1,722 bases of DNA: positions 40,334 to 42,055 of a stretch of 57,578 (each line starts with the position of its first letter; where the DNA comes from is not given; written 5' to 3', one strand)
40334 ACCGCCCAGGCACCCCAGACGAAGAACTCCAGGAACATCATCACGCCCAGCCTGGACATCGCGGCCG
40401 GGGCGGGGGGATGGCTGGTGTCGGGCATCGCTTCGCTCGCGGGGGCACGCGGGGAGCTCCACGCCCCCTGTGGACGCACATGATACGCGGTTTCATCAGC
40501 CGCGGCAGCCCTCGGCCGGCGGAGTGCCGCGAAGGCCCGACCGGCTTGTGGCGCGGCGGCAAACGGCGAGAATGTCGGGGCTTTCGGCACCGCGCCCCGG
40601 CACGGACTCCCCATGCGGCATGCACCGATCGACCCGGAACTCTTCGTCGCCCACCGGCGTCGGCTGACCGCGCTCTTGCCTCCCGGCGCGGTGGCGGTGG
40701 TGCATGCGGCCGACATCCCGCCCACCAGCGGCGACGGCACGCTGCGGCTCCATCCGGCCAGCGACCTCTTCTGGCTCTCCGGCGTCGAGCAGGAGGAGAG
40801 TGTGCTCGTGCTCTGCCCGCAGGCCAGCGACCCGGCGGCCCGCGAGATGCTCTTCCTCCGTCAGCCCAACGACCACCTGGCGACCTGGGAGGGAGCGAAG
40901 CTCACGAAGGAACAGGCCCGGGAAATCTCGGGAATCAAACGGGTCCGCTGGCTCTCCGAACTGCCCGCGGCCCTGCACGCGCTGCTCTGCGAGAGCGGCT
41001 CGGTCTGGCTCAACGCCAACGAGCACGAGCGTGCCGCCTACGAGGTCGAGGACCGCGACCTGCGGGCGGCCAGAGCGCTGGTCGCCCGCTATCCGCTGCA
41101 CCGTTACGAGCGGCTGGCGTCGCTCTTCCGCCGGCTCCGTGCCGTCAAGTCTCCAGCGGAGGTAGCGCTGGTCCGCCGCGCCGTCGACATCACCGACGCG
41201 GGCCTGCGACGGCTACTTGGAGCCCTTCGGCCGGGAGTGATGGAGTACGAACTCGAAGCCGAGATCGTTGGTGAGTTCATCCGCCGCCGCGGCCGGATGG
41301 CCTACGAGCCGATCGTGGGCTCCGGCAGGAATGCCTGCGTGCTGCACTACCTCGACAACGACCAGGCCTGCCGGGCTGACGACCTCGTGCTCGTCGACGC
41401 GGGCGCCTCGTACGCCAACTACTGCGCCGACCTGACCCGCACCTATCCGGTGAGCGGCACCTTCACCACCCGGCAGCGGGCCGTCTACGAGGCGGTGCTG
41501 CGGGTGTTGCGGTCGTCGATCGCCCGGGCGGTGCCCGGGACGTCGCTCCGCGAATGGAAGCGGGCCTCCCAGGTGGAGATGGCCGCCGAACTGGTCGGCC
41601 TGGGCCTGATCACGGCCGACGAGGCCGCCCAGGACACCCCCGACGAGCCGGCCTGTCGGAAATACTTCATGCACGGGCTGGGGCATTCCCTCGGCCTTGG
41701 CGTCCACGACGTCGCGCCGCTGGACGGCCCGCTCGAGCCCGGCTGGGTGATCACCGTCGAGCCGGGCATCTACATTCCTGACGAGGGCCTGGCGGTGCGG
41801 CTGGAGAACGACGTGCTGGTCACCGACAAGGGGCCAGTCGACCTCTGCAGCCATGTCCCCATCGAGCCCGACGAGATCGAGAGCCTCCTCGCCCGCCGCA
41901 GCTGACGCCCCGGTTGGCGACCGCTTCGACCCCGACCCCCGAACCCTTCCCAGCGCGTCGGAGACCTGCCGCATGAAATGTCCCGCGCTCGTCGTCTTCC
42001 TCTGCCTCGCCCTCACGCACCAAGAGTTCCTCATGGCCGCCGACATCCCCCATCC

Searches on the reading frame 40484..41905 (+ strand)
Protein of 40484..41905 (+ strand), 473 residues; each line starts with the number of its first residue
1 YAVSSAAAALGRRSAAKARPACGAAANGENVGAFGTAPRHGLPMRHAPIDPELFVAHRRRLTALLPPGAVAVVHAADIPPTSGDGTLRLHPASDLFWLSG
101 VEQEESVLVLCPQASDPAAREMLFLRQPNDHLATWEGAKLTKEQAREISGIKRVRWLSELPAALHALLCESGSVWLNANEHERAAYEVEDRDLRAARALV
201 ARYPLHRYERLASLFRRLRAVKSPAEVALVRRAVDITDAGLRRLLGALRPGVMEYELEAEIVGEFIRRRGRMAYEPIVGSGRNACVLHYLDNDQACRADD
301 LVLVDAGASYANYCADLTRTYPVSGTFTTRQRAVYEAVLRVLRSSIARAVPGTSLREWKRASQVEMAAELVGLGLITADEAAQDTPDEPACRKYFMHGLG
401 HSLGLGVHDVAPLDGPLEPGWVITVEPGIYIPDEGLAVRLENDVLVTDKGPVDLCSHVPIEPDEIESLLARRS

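Call 57: search_protein_families(library=pfam, proteins=[window:40484-41905:+], max_evalue=0.001)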
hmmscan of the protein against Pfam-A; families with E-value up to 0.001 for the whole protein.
window:40484-41905:+ (473 aa): 2 families
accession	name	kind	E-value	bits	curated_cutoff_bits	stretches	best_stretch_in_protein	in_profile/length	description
PF00557.29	Peptidase_M24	-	1.4e-55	188.7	23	1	229-448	2-208/208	Metallopeptidase family M24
PF05195.22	AMP_N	-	1.6e-24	86.4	24.6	1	54-172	1-118/121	Aminopeptidase P, N-terminal domain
